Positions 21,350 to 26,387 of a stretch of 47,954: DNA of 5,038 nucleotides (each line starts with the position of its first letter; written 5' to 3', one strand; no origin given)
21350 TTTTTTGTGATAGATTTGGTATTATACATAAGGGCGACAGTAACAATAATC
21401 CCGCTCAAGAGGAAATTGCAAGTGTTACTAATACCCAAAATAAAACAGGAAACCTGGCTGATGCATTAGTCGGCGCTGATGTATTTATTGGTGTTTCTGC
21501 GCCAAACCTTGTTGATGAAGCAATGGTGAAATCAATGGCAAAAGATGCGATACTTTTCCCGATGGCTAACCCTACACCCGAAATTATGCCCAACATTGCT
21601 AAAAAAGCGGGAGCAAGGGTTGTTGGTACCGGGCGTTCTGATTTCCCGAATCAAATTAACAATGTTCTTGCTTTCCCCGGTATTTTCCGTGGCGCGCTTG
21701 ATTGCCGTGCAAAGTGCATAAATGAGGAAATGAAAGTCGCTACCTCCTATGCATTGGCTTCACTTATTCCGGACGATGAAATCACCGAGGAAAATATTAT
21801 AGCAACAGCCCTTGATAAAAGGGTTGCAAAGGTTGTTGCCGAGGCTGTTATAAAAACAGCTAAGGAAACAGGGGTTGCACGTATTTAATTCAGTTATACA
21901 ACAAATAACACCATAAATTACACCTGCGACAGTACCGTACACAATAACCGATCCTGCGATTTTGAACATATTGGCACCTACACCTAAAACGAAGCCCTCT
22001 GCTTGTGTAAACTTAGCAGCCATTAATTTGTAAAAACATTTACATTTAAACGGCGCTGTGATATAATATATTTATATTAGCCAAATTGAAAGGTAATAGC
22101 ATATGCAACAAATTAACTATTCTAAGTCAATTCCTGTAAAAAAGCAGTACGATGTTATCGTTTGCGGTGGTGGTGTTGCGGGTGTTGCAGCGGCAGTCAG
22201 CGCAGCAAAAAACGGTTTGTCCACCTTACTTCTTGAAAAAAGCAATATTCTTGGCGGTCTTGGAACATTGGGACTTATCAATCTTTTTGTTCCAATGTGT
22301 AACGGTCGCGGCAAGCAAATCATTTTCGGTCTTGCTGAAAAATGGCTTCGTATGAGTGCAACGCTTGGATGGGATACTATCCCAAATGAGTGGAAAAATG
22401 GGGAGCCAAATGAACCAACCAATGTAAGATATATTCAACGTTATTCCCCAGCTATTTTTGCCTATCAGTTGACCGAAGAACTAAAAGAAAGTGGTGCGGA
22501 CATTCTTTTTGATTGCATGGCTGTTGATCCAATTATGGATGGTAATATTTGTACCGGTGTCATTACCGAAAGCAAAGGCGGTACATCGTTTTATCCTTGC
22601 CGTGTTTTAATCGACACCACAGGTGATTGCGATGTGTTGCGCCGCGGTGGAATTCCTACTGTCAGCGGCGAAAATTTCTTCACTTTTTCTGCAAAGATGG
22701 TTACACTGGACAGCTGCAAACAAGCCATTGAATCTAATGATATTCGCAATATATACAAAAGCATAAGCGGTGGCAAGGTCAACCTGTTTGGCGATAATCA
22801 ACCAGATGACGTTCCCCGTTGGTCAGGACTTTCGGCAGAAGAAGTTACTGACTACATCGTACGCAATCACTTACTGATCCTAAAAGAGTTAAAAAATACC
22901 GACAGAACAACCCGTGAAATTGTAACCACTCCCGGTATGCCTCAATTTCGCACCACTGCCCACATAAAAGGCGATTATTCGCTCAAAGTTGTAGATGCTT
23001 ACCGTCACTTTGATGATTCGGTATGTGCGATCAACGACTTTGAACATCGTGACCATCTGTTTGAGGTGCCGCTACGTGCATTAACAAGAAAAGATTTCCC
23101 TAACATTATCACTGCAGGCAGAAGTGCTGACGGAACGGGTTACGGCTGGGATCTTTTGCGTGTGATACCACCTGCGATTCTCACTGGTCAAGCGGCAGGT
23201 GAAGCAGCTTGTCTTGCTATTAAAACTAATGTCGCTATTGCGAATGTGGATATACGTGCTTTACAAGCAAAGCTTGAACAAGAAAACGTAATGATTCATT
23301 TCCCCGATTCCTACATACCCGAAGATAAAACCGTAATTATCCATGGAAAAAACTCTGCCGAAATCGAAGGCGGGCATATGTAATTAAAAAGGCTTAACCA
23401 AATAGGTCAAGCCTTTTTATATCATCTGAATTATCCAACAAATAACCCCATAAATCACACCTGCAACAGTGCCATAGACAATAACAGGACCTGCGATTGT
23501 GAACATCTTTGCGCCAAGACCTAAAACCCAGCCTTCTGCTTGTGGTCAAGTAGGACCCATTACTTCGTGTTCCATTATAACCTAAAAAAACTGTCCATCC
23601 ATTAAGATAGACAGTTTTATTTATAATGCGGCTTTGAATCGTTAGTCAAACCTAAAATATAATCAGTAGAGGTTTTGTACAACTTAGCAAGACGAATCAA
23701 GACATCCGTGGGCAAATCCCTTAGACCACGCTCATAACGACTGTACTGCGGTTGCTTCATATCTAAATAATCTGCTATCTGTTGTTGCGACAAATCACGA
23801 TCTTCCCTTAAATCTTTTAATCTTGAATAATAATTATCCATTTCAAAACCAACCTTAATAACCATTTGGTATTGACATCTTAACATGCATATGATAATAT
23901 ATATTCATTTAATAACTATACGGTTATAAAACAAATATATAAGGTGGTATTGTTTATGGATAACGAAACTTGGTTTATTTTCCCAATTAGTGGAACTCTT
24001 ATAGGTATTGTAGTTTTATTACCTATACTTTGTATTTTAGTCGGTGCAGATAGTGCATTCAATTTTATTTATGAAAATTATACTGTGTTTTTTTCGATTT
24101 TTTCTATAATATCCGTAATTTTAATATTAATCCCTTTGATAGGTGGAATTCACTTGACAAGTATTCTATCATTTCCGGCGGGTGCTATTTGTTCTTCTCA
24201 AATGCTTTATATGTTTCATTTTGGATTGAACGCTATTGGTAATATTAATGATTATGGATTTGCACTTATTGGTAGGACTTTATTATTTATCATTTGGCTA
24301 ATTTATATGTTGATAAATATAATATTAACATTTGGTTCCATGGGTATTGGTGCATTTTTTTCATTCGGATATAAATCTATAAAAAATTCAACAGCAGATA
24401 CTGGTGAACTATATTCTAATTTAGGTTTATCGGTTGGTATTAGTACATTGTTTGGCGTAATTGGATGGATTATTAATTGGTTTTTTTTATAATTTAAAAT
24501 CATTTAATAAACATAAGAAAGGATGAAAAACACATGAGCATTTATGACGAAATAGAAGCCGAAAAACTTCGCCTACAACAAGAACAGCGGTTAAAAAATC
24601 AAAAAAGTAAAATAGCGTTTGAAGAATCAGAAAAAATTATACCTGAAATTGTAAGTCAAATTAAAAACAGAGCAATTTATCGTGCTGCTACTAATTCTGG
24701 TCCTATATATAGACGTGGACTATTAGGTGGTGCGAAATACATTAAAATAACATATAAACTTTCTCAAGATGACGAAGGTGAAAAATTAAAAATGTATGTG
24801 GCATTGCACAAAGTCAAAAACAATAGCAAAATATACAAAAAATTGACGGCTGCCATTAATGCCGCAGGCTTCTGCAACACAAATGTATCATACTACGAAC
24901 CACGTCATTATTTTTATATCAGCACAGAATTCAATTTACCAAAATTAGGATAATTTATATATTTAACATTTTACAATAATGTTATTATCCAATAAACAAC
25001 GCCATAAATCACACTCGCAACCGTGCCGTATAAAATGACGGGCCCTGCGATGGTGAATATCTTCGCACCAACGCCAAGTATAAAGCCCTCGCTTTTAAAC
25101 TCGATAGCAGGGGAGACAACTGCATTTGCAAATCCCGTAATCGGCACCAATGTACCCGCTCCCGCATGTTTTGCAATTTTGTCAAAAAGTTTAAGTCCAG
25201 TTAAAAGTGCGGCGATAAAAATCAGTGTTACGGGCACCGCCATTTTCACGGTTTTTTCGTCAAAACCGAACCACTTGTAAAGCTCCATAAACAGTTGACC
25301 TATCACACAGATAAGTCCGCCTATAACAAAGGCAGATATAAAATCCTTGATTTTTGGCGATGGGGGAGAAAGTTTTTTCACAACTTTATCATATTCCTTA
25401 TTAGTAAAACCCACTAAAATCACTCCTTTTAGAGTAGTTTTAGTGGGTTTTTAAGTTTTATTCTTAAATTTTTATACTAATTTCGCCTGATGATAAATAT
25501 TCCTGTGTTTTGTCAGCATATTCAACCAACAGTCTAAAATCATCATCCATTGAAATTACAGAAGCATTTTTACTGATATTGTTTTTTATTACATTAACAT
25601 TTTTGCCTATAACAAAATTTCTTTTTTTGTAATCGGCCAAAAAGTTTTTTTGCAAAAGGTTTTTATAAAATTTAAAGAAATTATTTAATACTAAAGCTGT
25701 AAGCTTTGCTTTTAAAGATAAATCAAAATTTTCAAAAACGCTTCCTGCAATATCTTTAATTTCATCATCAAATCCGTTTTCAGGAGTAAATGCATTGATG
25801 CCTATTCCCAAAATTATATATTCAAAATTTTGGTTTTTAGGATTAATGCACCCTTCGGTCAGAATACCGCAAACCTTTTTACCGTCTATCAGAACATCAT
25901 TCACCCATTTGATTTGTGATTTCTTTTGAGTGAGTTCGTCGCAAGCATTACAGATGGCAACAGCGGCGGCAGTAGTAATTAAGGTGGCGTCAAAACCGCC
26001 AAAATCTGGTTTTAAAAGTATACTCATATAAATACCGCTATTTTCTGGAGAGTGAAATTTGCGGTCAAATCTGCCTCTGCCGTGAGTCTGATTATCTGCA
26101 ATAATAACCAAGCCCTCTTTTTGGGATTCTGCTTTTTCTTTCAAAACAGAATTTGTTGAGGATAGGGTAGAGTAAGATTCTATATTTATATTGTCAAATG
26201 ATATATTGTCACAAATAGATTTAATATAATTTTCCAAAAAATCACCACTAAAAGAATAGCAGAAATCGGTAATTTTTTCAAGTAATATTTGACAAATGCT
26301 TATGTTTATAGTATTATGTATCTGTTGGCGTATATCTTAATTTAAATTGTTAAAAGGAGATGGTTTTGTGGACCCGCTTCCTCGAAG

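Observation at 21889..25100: Three diverged copies of the spoVAC 3' end in tandem, bracketing two recombinase-less cargo modules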

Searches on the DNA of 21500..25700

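Call 22: search_rna_families(source=window, start=21500, end=25700, threshold=evalue, max_evalue=1)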
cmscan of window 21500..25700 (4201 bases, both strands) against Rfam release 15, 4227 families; matches with E-value up to 1: 4.
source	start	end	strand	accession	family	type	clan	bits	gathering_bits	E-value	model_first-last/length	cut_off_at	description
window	25394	25460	-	RF04064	MIR5267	Gene; miRNA;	-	25.6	87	0.27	1-81/81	no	MIR5267 microRNA precursor family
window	25401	25456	-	RF03996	mir-3012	Gene; miRNA;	-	23.4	90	0.49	1-68/68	no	mir-3012 microRNA precursor family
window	23385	23478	-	RF01474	rli42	Gene; sRNA;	-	20.2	80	0.26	1-171/171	no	Listeia sRNA rli42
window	22358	22450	-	RF03086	chrB-b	Cis-reg;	-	19.7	36.5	0.66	1-49/49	no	chrB-b RNA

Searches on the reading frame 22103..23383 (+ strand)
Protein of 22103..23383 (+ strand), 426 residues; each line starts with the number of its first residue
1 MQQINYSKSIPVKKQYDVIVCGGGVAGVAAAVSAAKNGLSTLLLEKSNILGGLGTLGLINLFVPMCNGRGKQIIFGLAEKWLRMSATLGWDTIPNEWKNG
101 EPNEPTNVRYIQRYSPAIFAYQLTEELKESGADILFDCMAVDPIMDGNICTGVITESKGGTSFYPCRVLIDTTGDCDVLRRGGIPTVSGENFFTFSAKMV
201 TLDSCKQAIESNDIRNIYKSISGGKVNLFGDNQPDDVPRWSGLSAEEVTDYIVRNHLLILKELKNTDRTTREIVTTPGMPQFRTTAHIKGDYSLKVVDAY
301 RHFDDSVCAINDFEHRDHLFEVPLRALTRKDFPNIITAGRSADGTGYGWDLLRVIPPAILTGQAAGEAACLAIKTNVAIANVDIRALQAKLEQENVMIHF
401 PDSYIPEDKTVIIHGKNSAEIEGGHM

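Call 5: search_protein_families(library=pfam, proteins=[window:22103-23383:+], max_evalue=0.01)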
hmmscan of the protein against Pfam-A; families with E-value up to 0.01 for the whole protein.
window:22103-23383:+ (426 aa): 9 families
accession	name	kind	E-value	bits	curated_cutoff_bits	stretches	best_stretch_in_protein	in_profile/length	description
PF12831.13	FAD_oxidored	-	4.4e-53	181.5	27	2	17-191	1-162/416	FAD dependent oxidoreductase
PF01266.30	DAO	-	7.4e-09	36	27.9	1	17-51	1-35/353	FAD dependent oxidoreductase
PF00890.30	FAD_binding_2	-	5.5e-08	32.9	20.4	1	17-51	1-35/414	FAD binding domain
PF01134.28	GIDA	-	1.9e-05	24.3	22.1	1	17-46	1-30/391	Glucose inhibited division protein A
PF03486.20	HI0933_like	-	0.00014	21.8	50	1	17-51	2-36/244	HI0933-like protein Rossmann domain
PF07992.20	Pyr_redox_2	-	0.00017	21.5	26.1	1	16-50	1-36/291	Pyridine nucleotide-disulphide oxidoreductase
PF13450.12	NAD_binding_8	-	0.0002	22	21.9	1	21-53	2-34/68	NAD(P)-binding Rossmann-like domain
PF01946.23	Thi4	-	0.00034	20.4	26.2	1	15-57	17-60/235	Thi4 family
PF13738.12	Pyr_redox_3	-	0.0068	16.1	30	0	19-49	1-32/305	Pyridine nucleotide-disulphide oxidoreductase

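Call 29: find_encoding_contigs(protein=window:22103-23380:+, flank=10000, max_places=10)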
Protein window:22103-23380:+ (426 aa): no gene with exactly this product is on record in the collection.

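Call 59: search_protein_families(library=ncbifam, proteins=[window:22103-23383:+], max_evalue=0.001)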
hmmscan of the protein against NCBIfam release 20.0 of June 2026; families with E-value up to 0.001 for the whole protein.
window:22103-23383:+ (426 aa): 53 families (the best 25 are shown)
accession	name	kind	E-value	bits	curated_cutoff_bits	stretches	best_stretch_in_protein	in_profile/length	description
NF005510.0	PRK07121.1-3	subfamily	6e-10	38.5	481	1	15-80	22-87/492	FAD-binding protein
NF053717.1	VnlPnlRedVprA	equivalog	1.3e-09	37.5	600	1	11-54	2-45/481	vinyl phenol reductase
TIGR02032.1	GG-red-SF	subfamily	2.8e-09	37.1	158.8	1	16-175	1-147/297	geranylgeranyl reductase family protein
NF041080.1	DGGGPL_reductase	equivalog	4.1e-09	35.8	580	1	119-181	97-161/447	digeranylgeranylglycerophospholipid reductase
NF005882.1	PRK07843.1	equivalog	4.3e-09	35.3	788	1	15-53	1-39/547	3-oxosteroid 1-dehydrogenase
NF009477.0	PRK12843.1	equivalog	1.1e-08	34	758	1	8-66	9-67/578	FAD-dependent oxidoreductase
NF004789.0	PRK06134.1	subfamily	1.9e-08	33.4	747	1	11-56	8-53/581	FAD-dependent oxidoreductase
NF009478.0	PRK12844.1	equivalog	3.2e-08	32.3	789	1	13-56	6-49/559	3-ketosteroid-delta-1-dehydrogenase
NF005064.0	PRK06481.1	equivalog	1.8e-07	30.2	542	1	4-52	50-98/506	flavocytochrome c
NF009476.0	PRK12839.1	equivalog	2e-07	29.6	940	1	13-54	6-47/572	FAD-dependent oxidoreductase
NF009473.0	PRK12835.1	subfamily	3.8e-07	28.9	837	1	12-65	8-61/585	FAD-binding protein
NF053677.1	Desat2ChcC2Cyan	equivalog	6.6e-07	28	900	1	16-64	1-49/558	4-oxocyclohex-2-ene-1-carboxylate 5-dehydrogenase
NF053676.1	4oxCHCAChcC1Cy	equivalog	6.9e-07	28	1000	1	15-55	1-41/528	4-oxocyclohexanecarboxylate 2-dehydrogenase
NF006130.0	PRK08274.1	equivalog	1.8e-06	27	369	1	13-47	3-37/467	FAD-dependent tricarballylate dehydrogenase TcuA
NF005512.0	PRK07121.1-5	subfamily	2.3e-06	26.5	812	1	14-57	20-63/489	FAD-binding protein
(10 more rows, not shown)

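Call 60: search_protein_families(library=padloc, proteins=[window:22103-23383:+], max_evalue=0.001)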
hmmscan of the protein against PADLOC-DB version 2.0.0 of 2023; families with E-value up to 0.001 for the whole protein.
window:22103-23383:+ (426 aa): 1 family
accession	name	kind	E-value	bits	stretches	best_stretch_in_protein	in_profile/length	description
PDLC01086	C3a186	-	0.00015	19.2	1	18-54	3-39/384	"C-3?,4? desaturase"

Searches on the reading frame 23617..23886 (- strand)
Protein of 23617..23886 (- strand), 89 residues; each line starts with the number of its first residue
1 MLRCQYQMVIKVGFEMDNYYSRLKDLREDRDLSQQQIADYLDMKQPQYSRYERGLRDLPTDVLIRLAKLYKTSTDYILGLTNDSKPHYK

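Call 5: search_protein_families(library=pfam, proteins=[window:23617-23886:-], max_evalue=0.01)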
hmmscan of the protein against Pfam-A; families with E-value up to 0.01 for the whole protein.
window:23617-23886:- (89 aa): 5 families
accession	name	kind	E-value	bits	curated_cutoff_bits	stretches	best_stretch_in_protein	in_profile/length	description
PF01381.28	HTH_3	-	5.5e-15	55.6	23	1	23-77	1-55/55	Helix-turn-helix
PF13560.12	HTH_31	-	5.7e-12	46.2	27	1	22-74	5-58/64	Helix-turn-helix domain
PF12844.13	HTH_19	-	1.4e-08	34.9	30.2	1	21-79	2-60/64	Helix-turn-helix domain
PF13744.12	HTH_37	-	0.00012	22.3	27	1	19-54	19-54/80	Helix-turn-helix domain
PF22495.2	HTH_92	-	0.0023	17.6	27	1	25-64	2-40/45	RsaL-like HTH domain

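Call 59: search_protein_families(library=ncbifam, proteins=[window:23617-23886:-], max_evalue=0.001)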
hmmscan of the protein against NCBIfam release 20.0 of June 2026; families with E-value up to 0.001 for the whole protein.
window:23617-23886:- (89 aa): 6 families
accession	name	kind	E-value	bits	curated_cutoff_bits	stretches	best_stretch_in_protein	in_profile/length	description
NF041951.1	phage_RstR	subfamily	5.5e-14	52.3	80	1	21-86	5-70/108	RstR family transcriptional repressor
NF038139.1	Reg_Aceta_RamB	equivalog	1.3e-05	24.1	700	1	21-76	5-60/465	acetate metabolism transcriptional regulator RamB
TIGR03830.1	CxxCG_CxxCG_HTH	subfamily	3.6e-05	23.6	61.8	1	22-70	69-119/127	type II TA system antitoxin MqsA family protein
NF047948.1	male_kill_WMK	equivalog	0.00015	21.3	300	1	16-75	160-219/300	WO male-killing family protein Wmk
NF003162.0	PRK04140.1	equivalog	0.00065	18.8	263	1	22-71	130-179/317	transcriptional regulator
NF041575.1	antitoxPezA_Strep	equivalog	0.0009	19.2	290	0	23-79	6-62/158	type II toxin-antitoxin system antitoxin PezA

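Call 60: search_protein_families(library=padloc, proteins=[window:23617-23886:-], max_evalue=0.001)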
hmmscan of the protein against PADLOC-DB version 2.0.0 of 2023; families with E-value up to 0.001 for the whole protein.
window:23617-23886:- (89 aa): 9 families
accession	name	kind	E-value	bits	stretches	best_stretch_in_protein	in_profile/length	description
PDLC04142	capH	-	1.5e-07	30.4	1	22-82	10-70/103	capH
PDLC03947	RmrA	-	6.3e-07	26.5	1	21-82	14-75/383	-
PDLC02926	HTH_VI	-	9.3e-07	27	1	20-81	3-64/92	-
PDLC03951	RmrA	-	1.7e-05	21.9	1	21-81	11-71/400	-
PDLC03665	Control_protein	-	2.7e-05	22.3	1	21-68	11-59/77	control protein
PDLC03954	RmrA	-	4.1e-05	20.7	1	21-79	13-71/380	-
PDLC03952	RmrA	-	0.00035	17.5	1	21-78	25-82/395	-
PDLC03948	RmrA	-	0.00045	17.2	1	21-78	11-68/397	-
PDLC03956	RmrA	-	0.00099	16.3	0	21-85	11-76/399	-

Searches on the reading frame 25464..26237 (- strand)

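Call 5: search_protein_families(library=pfam, proteins=[window:25464-26237:-], max_evalue=0.01)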
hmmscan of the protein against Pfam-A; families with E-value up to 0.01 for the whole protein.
window:25464-26237:- (257 aa): 2 families
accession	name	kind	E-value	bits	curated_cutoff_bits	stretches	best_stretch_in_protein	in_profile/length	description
PF03099.24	BPL_LplA_LipB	-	3.2e-20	72.8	21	1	25-148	5-133/133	Biotin/lipoate A/B protein ligase family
PF02237.23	BPL_C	-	0.00034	20.9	21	1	210-255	2-47/48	Biotin protein ligase C terminal domain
